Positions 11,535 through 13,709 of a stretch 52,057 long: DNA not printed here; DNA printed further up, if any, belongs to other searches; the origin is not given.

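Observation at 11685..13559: GltD-like NAD(P)H flavoprotein translationally coupled to the Rieske gene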

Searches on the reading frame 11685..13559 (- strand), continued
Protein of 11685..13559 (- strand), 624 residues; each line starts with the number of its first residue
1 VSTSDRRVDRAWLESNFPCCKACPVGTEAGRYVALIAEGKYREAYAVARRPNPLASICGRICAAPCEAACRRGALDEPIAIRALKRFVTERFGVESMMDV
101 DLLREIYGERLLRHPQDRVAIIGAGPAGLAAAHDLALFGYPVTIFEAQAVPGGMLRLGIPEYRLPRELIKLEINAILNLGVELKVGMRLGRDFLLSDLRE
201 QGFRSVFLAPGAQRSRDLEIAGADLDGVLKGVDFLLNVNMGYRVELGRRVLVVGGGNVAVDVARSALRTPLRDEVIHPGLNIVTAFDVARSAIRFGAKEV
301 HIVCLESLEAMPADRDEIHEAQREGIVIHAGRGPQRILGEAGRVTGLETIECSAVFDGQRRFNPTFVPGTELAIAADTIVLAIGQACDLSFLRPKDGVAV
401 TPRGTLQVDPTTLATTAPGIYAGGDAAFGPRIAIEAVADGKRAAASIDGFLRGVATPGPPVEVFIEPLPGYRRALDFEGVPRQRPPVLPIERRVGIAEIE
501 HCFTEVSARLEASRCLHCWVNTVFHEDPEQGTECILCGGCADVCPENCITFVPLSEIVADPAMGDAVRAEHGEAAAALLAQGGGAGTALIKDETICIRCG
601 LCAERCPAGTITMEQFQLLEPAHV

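Call 25: search_solved_structures(query=window:11685-13559:-, max_evalue=1e-50, show_alignments=5)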
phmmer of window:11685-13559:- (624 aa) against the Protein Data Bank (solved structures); distinct sequences matched with E-value up to 1e-50: 6.
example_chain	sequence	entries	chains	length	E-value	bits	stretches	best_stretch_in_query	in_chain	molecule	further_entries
9bov_A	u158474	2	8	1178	2.4e-94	320.5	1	17-268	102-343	Molybdopterin oxidoreductase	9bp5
9n5u_A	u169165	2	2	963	1.4e-89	304.7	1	18-269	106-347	NfnA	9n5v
8oh5_C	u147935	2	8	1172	6.4e-84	286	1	17-268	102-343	Formate dehydrogenase-O, major subunit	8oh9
4ylf_B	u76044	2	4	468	6.1e-65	223.3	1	16-457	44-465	Dihydropyrimidine dehydrogenase subunit A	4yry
5jca_L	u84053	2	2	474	7.3e-65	223.1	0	17-269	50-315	NADH-dependent Ferredoxin:NADP Oxidoreductase (NfnI) subunit alpha | NADH-dependent Ferredoxin:NADP Oxidoreductase subunit alpha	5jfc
5vj7_A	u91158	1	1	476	5.8e-59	203.6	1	17-451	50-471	Oxidoreductase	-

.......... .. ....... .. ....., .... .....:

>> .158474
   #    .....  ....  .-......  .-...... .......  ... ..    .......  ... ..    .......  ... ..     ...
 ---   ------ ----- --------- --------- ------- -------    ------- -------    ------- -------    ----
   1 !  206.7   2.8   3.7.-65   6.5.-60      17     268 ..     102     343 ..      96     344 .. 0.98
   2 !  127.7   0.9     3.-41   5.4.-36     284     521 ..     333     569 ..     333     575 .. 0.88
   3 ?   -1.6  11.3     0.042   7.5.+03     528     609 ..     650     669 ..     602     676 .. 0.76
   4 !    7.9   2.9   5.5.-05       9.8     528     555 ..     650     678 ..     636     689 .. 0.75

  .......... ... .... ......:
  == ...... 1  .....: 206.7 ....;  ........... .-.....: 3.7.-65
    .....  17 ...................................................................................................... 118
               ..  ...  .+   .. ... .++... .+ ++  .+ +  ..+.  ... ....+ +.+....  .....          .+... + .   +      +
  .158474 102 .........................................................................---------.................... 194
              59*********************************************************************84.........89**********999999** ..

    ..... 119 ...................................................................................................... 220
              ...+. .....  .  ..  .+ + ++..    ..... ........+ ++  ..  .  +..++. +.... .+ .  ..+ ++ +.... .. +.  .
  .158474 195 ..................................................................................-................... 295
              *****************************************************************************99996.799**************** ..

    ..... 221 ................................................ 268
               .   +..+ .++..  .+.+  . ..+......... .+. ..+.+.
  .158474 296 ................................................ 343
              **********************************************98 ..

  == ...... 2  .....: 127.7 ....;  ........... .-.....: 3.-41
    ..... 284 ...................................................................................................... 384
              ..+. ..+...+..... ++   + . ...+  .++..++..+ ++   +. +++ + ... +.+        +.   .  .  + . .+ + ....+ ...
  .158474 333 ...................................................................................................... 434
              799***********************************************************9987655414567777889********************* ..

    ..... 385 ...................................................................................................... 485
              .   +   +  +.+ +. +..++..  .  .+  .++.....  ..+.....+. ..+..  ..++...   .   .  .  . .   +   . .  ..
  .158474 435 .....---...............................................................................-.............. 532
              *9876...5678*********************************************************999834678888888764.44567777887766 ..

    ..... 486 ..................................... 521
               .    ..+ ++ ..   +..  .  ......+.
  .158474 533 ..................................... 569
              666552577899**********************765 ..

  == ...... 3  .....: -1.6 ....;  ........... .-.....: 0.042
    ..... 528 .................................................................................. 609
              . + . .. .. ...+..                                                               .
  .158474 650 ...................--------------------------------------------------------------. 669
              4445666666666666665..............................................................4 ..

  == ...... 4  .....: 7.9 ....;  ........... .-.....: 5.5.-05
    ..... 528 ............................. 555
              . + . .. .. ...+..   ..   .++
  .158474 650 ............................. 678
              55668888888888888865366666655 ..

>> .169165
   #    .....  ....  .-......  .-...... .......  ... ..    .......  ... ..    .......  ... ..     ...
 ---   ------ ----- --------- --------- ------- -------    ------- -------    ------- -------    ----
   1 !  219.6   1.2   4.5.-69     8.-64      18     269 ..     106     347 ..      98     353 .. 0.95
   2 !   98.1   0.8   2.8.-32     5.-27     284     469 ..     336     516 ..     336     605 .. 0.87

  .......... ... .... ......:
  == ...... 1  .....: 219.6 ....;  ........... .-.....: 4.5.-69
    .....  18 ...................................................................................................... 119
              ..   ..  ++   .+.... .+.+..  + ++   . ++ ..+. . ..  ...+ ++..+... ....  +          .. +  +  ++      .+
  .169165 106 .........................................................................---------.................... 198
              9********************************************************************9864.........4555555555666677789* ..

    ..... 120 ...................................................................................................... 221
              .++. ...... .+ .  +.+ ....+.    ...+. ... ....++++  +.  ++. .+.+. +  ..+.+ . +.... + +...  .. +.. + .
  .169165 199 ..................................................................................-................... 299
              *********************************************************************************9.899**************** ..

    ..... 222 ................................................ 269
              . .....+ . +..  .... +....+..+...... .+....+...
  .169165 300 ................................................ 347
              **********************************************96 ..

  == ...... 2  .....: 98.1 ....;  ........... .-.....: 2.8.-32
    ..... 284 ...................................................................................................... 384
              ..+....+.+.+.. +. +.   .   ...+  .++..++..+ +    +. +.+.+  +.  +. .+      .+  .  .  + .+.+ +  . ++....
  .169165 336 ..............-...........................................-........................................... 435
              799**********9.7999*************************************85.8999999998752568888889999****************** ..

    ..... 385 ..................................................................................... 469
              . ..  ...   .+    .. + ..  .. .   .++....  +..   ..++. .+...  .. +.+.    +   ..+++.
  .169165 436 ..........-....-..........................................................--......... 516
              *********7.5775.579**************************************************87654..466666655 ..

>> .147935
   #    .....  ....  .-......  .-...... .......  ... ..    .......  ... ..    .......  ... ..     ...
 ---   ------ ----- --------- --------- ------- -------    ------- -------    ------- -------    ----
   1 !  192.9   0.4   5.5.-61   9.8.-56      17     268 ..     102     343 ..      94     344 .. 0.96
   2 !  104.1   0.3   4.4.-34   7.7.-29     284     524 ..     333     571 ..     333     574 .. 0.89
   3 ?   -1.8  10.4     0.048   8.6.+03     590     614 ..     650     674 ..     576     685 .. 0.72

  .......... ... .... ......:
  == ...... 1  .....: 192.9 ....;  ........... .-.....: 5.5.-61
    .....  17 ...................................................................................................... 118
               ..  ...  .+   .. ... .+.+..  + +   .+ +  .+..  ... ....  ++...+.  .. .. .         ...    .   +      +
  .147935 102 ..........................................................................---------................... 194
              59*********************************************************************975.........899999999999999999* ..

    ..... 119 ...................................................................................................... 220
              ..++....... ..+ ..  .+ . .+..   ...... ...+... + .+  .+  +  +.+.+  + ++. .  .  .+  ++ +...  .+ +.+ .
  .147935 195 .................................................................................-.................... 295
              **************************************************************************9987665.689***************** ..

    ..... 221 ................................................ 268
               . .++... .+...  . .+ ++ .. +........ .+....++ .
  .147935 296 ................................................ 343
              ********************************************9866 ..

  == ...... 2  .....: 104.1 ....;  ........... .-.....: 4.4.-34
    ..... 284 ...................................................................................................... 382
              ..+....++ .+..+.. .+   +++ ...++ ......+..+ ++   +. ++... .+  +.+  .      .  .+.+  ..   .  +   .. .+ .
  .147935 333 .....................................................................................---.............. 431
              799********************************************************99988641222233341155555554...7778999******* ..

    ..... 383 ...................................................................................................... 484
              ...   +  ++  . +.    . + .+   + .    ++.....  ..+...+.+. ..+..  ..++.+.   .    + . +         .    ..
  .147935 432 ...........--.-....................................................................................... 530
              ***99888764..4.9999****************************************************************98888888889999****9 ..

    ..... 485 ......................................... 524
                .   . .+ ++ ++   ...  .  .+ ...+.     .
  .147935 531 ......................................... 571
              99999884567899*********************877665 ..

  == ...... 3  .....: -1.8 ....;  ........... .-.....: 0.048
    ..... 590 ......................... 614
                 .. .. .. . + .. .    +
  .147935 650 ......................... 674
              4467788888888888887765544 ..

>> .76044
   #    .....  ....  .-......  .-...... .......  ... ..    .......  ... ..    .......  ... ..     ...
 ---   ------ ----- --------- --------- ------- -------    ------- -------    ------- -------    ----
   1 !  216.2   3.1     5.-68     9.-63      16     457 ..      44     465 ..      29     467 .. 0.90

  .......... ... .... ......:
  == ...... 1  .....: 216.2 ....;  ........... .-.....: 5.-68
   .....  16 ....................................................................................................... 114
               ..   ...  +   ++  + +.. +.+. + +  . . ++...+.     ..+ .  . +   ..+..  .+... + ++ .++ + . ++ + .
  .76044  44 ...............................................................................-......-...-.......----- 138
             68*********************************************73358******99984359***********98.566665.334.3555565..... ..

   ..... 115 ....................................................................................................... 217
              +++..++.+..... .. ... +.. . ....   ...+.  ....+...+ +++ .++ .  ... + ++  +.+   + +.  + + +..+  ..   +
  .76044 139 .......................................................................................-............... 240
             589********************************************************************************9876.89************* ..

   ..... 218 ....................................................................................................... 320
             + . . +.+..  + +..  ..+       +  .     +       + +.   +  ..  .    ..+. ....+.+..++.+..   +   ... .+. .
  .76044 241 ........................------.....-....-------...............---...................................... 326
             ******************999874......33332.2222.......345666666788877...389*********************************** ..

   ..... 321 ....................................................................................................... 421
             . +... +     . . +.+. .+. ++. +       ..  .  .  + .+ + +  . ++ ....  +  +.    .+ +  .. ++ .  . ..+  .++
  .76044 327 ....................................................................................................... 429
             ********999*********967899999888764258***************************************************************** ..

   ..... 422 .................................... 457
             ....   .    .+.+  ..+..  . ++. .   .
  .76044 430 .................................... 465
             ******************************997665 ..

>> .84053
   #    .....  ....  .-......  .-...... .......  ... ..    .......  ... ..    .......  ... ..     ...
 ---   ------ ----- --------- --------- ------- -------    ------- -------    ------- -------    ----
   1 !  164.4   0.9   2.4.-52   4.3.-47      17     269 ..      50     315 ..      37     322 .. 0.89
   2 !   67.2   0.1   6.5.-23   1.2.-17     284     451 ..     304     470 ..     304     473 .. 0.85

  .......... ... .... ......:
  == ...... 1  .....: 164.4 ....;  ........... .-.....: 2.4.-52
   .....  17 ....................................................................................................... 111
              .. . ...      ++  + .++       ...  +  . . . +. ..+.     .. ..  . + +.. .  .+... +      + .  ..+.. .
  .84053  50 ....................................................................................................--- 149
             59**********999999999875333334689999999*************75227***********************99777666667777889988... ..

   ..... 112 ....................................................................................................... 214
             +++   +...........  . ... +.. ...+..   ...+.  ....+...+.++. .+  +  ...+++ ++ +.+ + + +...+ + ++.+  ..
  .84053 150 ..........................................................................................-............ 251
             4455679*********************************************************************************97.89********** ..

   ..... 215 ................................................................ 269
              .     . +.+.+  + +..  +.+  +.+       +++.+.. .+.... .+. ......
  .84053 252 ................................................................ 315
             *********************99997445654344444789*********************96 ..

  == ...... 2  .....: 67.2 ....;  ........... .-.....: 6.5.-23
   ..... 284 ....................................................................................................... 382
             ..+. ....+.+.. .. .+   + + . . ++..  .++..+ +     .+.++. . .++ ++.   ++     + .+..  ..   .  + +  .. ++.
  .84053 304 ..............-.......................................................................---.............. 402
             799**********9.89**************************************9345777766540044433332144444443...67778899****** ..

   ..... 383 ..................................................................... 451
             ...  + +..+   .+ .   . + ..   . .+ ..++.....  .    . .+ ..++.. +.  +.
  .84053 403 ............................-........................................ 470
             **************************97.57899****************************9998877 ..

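Call 39: search_protein_representatives(protein=window:11685-13559:-)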
Query: 624 residues. Proteins with E-value up to 0.001 (for the whole library): 21631; up to 1e-10: 11523; up to 1e-30: 3979. The best 150 are listed.
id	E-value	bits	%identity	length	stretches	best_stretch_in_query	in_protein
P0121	4.3e-232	788.7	59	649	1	1-620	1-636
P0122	1.3e-195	668.2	54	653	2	259-620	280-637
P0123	1.8e-187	641.4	53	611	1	6-620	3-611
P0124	3.1e-183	627.3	54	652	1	9-620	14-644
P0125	4.3e-182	623.6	55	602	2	7-268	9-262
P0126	4.3e-181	620.3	52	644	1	9-616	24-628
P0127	4.3e-180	617.0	53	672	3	263-620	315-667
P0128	1.5e-177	608.6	76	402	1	181-577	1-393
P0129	5.7e-175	600.0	49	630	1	12-617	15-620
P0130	6.9e-174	596.5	52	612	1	9-617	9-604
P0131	8.3e-174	596.2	50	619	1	6-616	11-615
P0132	2.8e-172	591.2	51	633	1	8-618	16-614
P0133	2.1e-171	588.2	51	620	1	17-620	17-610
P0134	1.6e-169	582.1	49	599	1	22-616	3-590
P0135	3.1e-167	574.5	50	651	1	12-618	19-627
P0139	1.4e-161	555.8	46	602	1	13-620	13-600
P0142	8.1e-159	546.7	46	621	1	16-620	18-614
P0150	2.2e-147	508.9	44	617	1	8-617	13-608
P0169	1.9e-128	446.3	42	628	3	287-620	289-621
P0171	1.6e-127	443.3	43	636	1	13-620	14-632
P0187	6.8e-119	414.8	41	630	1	6-617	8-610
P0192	7.0e-116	404.9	41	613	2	285-615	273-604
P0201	9.3e-112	391.2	40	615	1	8-620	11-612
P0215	1.1e-106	374.5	40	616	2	8-268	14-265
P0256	3.1e-100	353.2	40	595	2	9-269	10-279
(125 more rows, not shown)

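Call 41: list_cluster_members(proteins=[P0139, P0142, P0150, P0169, P0171, P0187, P0192, P0201, P0215, P0256])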
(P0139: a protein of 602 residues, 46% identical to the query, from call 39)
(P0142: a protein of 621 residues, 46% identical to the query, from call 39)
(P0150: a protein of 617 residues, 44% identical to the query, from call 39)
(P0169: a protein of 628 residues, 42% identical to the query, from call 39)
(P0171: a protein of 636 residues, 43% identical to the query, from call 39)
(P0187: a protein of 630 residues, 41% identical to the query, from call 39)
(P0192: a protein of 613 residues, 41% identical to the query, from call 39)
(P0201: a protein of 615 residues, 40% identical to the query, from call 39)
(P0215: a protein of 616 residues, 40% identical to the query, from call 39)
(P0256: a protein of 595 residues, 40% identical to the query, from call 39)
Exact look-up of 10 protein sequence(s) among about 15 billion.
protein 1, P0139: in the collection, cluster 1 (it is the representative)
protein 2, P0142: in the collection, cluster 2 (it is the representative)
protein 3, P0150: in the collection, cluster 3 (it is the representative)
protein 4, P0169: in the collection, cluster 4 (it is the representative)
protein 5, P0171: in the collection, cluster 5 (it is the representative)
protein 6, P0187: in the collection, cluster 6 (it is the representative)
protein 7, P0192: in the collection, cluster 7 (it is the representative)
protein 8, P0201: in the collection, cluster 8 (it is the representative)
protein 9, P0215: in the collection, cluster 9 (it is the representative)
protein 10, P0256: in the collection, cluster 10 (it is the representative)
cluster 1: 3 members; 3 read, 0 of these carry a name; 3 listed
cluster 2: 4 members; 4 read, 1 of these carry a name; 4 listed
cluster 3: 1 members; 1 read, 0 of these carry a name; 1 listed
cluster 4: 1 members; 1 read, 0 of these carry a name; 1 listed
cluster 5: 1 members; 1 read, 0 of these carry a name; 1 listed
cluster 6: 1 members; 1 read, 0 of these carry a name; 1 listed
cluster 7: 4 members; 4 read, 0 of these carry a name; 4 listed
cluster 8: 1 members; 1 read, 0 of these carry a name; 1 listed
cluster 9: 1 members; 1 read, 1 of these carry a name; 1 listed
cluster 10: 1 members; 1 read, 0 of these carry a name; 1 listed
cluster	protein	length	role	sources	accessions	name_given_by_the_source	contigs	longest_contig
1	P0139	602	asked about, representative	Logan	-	-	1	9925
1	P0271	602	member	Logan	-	-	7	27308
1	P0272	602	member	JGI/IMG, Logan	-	-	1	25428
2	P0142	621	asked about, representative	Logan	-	-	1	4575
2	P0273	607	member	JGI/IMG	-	NADPH-dependent glutamate synthase beta subunit-like oxidoreductase/ferredoxin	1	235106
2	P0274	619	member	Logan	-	-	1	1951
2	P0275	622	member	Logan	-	-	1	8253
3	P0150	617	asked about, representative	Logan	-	-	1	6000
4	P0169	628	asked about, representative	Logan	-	-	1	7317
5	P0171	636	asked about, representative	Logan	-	-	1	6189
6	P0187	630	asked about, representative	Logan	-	-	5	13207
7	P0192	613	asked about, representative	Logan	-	-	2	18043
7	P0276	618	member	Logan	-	-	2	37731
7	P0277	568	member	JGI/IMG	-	-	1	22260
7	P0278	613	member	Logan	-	-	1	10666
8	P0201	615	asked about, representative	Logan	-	-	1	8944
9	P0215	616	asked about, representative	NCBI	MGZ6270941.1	MAG: FAD-dependent oxidoreductase [Candidatus Limnocylindrales bacterium]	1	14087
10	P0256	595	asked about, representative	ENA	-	-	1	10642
